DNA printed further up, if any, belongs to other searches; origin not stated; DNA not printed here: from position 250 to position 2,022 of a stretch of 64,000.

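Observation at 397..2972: Translationally coupled vWA protein and MoxR/ChlI-like AAA+ ATPase with an Asn-for-Asp Walker-B variant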

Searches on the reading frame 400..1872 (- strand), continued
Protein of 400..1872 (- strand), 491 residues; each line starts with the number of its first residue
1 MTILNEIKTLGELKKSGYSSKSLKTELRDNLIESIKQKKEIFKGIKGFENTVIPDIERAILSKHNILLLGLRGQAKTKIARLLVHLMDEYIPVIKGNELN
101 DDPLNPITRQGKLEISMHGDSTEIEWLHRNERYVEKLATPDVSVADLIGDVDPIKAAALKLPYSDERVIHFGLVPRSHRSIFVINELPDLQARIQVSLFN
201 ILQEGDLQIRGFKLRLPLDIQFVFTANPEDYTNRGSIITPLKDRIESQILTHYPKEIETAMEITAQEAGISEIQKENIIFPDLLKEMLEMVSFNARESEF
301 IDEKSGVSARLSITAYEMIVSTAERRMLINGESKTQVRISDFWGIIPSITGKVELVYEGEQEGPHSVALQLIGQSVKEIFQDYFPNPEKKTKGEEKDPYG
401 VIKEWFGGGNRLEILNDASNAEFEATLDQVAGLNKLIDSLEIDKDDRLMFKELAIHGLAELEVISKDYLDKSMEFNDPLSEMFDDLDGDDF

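Call 17: search_solved_structures(query=A1, max_evalue=0.01, show_alignments=4)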
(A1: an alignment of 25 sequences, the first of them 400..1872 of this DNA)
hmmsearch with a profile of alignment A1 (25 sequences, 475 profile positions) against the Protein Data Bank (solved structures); distinct sequences matched with E-value up to 0.01: 12.
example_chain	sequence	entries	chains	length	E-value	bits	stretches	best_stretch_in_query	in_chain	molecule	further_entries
8osf_A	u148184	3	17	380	1.1e-15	60.9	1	66-274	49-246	Magnesium-chelatase subunit ChlI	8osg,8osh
6l8d_A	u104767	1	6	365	5.2e-13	52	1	66-275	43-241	Magnesium-chelatase subunit ChlI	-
1g8p_A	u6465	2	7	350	3.3e-12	49.4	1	147-276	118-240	MAGNESIUM-CHELATASE 38 KDA SUBUNIT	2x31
4zpx_A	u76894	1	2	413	4.9e-12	48.9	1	141-297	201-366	ATP-dependent protease Lon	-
3k1j_A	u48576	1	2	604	1.3e-11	47.4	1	141-297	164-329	ATP-dependent protease Lon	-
6iy8_A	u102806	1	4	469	0.00018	23.9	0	172-224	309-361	Positive regulator CapR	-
1ojl_A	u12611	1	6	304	0.0013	21.1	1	176-224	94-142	TRANSCRIPTIONAL REGULATORY PROTEIN ZRAR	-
6luf_A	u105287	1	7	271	0.0014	20.9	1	172-240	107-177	Flagellar regulatory protein C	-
4qhs_A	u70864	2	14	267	0.0017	20.7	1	172-236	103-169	Flagellar regulatory protein C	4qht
6lua_A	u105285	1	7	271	0.0018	20.6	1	172-236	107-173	Flagellar regulatory protein C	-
6raw_6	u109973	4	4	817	0.0052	19.1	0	167-228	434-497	DNA replication licensing factor Mcm6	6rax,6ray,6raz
22vt_6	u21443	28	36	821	0.0063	18.8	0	160-228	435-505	DNA replication licensing factor MCM6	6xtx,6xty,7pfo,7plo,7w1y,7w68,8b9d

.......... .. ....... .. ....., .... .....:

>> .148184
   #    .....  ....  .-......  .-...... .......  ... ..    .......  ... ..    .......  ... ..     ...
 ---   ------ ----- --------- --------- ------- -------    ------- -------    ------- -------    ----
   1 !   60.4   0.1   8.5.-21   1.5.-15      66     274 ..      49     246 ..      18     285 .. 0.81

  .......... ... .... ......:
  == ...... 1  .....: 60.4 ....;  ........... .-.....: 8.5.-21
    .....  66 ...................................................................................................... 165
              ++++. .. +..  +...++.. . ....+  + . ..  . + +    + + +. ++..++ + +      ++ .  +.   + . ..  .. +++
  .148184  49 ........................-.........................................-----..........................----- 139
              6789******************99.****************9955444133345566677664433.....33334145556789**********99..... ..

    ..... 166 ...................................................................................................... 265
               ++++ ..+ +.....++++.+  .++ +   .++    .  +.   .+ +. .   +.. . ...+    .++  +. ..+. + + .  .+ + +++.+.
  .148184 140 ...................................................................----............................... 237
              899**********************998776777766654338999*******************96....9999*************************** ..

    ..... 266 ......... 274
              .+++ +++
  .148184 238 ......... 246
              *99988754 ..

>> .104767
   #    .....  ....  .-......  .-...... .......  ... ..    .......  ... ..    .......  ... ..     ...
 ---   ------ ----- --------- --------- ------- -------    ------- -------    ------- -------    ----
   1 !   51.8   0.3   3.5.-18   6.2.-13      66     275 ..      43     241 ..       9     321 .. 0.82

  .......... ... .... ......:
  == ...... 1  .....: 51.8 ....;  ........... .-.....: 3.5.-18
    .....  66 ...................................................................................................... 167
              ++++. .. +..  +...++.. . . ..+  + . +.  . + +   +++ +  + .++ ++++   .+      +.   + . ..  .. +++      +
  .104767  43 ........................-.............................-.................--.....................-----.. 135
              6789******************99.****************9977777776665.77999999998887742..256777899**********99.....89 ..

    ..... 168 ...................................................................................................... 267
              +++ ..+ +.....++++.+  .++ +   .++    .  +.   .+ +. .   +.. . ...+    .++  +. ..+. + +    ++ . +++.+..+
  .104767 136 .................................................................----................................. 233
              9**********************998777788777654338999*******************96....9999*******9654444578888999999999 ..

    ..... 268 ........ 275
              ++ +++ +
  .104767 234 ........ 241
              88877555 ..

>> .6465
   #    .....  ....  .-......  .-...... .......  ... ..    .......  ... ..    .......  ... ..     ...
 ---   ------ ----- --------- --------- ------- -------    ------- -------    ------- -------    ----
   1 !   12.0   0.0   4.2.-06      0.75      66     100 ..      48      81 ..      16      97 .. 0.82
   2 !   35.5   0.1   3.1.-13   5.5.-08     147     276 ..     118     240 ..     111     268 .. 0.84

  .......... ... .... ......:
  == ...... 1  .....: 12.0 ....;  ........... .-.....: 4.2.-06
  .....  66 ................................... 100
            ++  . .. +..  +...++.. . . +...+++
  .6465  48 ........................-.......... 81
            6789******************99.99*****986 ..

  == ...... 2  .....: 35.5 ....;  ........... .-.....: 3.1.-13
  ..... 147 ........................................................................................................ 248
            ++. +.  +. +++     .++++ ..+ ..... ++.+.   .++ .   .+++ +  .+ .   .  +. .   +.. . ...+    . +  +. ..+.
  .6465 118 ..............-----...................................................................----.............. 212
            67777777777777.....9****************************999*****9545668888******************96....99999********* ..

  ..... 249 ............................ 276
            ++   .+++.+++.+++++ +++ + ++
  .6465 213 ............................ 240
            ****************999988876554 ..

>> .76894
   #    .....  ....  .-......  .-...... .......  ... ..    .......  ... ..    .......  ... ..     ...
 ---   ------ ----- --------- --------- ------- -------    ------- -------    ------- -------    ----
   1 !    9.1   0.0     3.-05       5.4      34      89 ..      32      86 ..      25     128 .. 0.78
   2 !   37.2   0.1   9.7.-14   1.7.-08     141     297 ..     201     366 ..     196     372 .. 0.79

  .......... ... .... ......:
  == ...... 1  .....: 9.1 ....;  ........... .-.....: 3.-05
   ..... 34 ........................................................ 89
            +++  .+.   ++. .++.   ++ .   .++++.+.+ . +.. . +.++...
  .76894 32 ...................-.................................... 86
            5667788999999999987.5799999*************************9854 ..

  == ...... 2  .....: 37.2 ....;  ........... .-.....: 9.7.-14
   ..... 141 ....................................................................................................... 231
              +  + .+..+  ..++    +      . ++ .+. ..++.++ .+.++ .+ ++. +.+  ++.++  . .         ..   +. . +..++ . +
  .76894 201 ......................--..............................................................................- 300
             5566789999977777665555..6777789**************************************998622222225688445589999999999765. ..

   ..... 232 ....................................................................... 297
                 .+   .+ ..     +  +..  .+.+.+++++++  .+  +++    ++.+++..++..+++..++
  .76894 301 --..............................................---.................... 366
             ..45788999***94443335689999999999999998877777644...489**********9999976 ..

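Call 18: list_cluster_members(proteins=[P0121, P0123, P0125, P0129, P0130, P0134, P0137, P0140, P0182, P0215])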
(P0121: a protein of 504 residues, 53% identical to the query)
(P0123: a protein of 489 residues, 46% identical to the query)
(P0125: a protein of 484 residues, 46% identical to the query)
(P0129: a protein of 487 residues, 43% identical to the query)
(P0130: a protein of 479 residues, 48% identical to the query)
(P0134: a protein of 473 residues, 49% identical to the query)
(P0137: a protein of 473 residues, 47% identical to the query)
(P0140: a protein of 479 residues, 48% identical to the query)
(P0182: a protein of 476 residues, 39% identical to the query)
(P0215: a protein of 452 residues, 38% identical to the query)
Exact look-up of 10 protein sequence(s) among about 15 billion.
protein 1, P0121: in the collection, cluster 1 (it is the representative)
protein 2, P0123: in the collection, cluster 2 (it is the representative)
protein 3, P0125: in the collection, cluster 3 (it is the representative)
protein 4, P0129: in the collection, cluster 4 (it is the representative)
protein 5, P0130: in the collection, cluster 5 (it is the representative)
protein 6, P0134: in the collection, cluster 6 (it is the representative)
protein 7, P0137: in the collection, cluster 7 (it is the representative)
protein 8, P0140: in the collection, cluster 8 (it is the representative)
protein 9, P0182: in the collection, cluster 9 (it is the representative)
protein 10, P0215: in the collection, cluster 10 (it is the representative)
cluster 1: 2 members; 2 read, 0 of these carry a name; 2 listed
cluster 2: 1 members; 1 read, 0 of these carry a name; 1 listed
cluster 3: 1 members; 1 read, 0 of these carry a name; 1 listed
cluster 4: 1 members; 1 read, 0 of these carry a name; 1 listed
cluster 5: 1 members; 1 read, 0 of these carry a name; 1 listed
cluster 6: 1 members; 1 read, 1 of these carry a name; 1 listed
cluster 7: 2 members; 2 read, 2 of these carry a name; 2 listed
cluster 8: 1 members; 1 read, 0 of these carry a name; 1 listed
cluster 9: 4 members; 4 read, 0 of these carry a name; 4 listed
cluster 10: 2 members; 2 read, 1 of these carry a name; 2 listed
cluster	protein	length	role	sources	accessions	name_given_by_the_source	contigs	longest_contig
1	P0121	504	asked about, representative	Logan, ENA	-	-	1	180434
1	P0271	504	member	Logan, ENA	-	-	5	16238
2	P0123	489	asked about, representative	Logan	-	-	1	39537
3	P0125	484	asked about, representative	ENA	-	-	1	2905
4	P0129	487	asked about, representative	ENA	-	-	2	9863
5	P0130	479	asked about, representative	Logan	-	-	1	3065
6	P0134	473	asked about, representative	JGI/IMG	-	magnesium chelatase subunit I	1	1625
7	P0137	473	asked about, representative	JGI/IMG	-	magnesium chelatase subunit I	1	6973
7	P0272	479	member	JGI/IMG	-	magnesium chelatase subunit I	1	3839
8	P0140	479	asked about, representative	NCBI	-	-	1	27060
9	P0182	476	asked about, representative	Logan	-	-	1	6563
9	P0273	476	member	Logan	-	-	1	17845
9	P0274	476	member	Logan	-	-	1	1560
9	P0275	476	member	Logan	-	-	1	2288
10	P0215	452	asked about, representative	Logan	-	-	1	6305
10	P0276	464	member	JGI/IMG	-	magnesium chelatase subunit I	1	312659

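Call 21: search_dna_similar(query=window:400-1872:-, collection=plasmids, mode=protein, max_rows=25, rows=spread)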
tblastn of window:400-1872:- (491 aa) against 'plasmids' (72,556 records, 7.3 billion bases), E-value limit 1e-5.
Records with a match: 4; places in all: 4; records where one place covers at least 80% of the query: 2.
Best place of each record, by identity: <60% 4.
By first word of the organism name: Tsukamurella 1; Thermomicrobium 1; Nonomuraea 1; Nocardia 1.
By predicted mobility (MOB-suite, as given by PLSDB): non-mobilizable 4.
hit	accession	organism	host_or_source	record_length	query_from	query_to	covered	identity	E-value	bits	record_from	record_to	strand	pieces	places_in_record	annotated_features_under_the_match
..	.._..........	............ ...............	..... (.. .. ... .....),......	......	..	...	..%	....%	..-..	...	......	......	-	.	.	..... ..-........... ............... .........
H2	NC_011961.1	Thermomicrobium roseum DSM 5159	-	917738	26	384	73%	50.1%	5e-105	351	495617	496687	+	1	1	sigma 54-interacting transcriptional regulator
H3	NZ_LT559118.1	Nonomuraea gerenzanensis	-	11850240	25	440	85%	42.3%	7e-89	304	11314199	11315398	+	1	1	none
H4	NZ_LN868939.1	Nocardia farcinica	not known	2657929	25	384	73%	46.7%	1e-89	306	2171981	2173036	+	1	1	none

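Call 22: search_dna_similar(query=window:400-1872:-, collection=phages, mode=protein, max_rows=10)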
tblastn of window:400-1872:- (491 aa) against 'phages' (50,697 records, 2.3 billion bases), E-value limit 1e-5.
No match.

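Call 23: get_annotated_region(hit=H2, flank=6000)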
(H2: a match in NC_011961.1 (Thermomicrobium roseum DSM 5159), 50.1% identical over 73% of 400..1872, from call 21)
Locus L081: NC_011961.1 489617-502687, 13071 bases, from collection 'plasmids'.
description: Thermomicrobium roseum DSM 5159 plasmid unnamed, complete sequence
organism: Thermomicrobium roseum DSM 5159 (NCBI taxid 309801)
taxonomy: Bacteria; Thermomicrobiota; Thermomicrobia; Thermomicrobiales; Thermomicrobiaceae; Thermomicrobium; Thermomicrobium roseum; Thermomicrobium roseum DSM 5159
host: -; source: -; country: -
typing (MOB-suite, as given by PLSDB): non-mobilizable
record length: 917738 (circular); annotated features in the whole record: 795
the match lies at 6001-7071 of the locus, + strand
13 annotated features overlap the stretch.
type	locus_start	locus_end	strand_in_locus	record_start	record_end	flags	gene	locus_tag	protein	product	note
CDS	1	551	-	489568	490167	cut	-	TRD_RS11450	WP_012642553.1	hypothetical protein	-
CDS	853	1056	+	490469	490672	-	-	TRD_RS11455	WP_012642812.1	hypothetical protein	-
CDS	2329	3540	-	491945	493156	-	-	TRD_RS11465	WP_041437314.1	hypothetical protein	-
CDS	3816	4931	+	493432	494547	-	-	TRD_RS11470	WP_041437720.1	citrate/2-methylcitrate synthase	GO:0006099 - tricarboxylic acid cycle [Evidence IEA]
CDS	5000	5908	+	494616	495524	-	-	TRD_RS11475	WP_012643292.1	type II secretion system protein E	-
CDS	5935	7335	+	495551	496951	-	-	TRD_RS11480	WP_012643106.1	sigma 54-interacting transcriptional regulator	GO:0006355 - regulation of DNA-templated transcription [Evidence IEA]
CDS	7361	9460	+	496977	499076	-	-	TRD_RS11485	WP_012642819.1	VWA domain-containing protein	-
CDS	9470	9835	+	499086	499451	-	-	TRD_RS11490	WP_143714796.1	hypothetical protein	-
CDS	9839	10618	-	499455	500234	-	-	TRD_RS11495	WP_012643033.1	biotin/lipoate A/B protein ligase family protein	-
CDS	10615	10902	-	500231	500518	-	-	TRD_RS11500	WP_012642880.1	biotin/lipoate A/B protein ligase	-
CDS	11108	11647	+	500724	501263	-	-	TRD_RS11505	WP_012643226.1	YIP1 family protein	-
CDS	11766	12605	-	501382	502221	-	-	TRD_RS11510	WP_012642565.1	carbon-nitrogen hydrolase family protein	-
CDS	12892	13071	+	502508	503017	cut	-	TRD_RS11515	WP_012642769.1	hypothetical protein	-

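Call 24: get_annotated_region(hit=H1, flank=6000)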
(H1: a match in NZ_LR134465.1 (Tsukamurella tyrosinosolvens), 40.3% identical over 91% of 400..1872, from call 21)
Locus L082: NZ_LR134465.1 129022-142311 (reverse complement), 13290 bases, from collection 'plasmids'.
description: Tsukamurella tyrosinosolvens strain NCTC13231 plasmid 23, complete sequence
organism: Tsukamurella tyrosinosolvens (NCBI taxid 57704)
taxonomy: Bacteria; Actinomycetota; Actinomycetes; Mycobacteriales; Tsukamurellaceae; Tsukamurella; Tsukamurella tyrosinosolvens
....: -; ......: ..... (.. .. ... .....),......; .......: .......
typing (MOB-suite, as given by PLSDB): non-mobilizable
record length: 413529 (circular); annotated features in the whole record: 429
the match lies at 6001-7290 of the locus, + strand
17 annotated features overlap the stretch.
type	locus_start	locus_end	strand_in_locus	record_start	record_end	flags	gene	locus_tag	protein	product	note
CDS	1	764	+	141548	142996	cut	-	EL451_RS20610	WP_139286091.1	DUF6350 family protein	-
CDS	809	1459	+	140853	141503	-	purN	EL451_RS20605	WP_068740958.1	phosphoribosylglycinamide formyltransferase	GO:0009152 - purine ribonucleotide biosynthetic process [Evidence IEA]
CDS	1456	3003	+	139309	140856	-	purH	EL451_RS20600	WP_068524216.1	bifunctional phosphoribosylaminoimidazolecarboxamide formyltransferase/IMP cyclohydrolase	GO:0006189 - 'de novo' IMP biosynthetic process [Evidence IEA]; GO:0006164 - purine nucleotide biosynthetic process ...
CDS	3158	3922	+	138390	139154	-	-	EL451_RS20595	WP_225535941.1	class II aldolase/adducin family protein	-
CDS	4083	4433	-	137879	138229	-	-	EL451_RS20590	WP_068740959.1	metalloregulator ArsR/SmtB family transcription factor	GO:0006355 - regulation of DNA-templated transcription [Evidence IEA]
CDS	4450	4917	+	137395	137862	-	-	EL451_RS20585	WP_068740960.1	SRPBCC domain-containing protein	-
CDS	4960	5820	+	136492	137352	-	-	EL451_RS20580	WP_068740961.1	hypothetical protein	-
CDS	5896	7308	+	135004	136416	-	-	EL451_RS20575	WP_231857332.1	sigma 54-interacting transcriptional regulator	GO:0006355 - regulation of DNA-templated transcription [Evidence IEA]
CDS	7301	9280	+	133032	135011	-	-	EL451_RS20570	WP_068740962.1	VWA domain-containing protein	-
CDS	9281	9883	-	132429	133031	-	-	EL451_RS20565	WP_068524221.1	DUF1707 domain-containing protein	-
CDS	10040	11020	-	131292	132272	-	-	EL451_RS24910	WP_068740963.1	hypothetical protein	-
CDS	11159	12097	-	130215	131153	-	-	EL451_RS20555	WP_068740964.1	AEC family transporter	GO:0055085 - transmembrane transport [Evidence IEA]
CDS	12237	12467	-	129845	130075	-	rpsR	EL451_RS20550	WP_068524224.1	30S ribosomal protein S18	GO:0006412 - translation [Evidence IEA]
CDS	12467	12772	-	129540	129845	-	rpsN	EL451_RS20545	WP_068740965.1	30S ribosomal protein S14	GO:0006412 - translation [Evidence IEA]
CDS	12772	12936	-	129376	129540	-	rpmG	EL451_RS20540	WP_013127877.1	50S ribosomal protein L33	GO:0006412 - translation [Evidence IEA]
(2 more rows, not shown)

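Call 25: get_annotated_region(hit=H4, flank=6000)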
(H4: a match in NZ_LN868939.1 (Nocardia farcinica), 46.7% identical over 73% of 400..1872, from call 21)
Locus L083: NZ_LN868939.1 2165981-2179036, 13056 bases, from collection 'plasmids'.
description: Nocardia farcinica strain NCTC11134 plasmid 2, complete sequence
organism: Nocardia farcinica (NCBI taxid 37329)
taxonomy: Bacteria; Actinomycetota; Actinomycetes; Mycobacteriales; Nocardiaceae; Nocardia; Nocardia farcinica
host: -; source: not known; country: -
typing (MOB-suite, as given by PLSDB): non-mobilizable
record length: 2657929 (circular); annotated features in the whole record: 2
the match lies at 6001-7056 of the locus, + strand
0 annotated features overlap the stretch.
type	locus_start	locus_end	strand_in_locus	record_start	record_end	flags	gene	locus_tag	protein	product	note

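Call 35: find_homologous_proteins(query=A1, max_evalue=1e-10)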
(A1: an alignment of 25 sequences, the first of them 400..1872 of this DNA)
Query A1 (25 sequences) (491 aa, profile of the alignment): 8000 proteins with E <= 1e-10 among 8000 candidates; the best 120 are listed.
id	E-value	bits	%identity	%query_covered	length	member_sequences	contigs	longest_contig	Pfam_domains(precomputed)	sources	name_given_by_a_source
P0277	3.9e-202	691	-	-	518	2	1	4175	PF00158.33,PF07728.21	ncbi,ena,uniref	ncbi:magnesium chelatase [Bizionia echini]|uniref:magnesium chelatase n=1 Tax=Bizionia echini TaxID=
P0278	3.0e-201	688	-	-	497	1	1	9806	PF07728.21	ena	-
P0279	9.8e-201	686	-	-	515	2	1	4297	PF07728.21,PF01078.28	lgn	-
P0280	2.2e-200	685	63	98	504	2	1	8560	PF00158.33,PF07728.21,PF01078.28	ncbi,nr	ncbi:MAG: magnesium chelatase [Calditrichaeota bacterium]|nr:MAG: magnesium chelatase [Calditrichota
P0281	4.8e-200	684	-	-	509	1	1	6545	PF07728.21,PF01078.28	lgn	-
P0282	5.2e-200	684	61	98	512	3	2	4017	PF01078.28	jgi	jgi:magnesium chelatase subunit I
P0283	6.6e-200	683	-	-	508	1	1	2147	PF07728.21,PF01078.28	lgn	-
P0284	1.1e-199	683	-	-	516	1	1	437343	PF07728.21,PF01078.28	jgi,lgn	jgi:magnesium chelatase subunit I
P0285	1.2e-199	682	-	-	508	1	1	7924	PF07728.21,PF01078.28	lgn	-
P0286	1.4e-199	682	-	-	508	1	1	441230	PF07728.21,PF01078.28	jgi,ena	-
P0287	1.7e-199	682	-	-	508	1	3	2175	PF07728.21,PF01078.28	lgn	-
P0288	1.7e-199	682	-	-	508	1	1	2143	PF07728.21,PF01078.28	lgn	-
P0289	1.8e-199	682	-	-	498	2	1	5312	PF00158.33,PF07728.21,PF01078.28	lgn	-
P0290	2.4e-199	681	-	-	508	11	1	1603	PF01078.28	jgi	jgi:magnesium chelatase subunit I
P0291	3.2e-199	681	-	-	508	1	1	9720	PF07728.21,PF01078.28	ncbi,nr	ncbi:MAG TPA: magnesium chelatase [Chitinophagaceae bacterium]|nr:magnesium chelatase [Chitinophagac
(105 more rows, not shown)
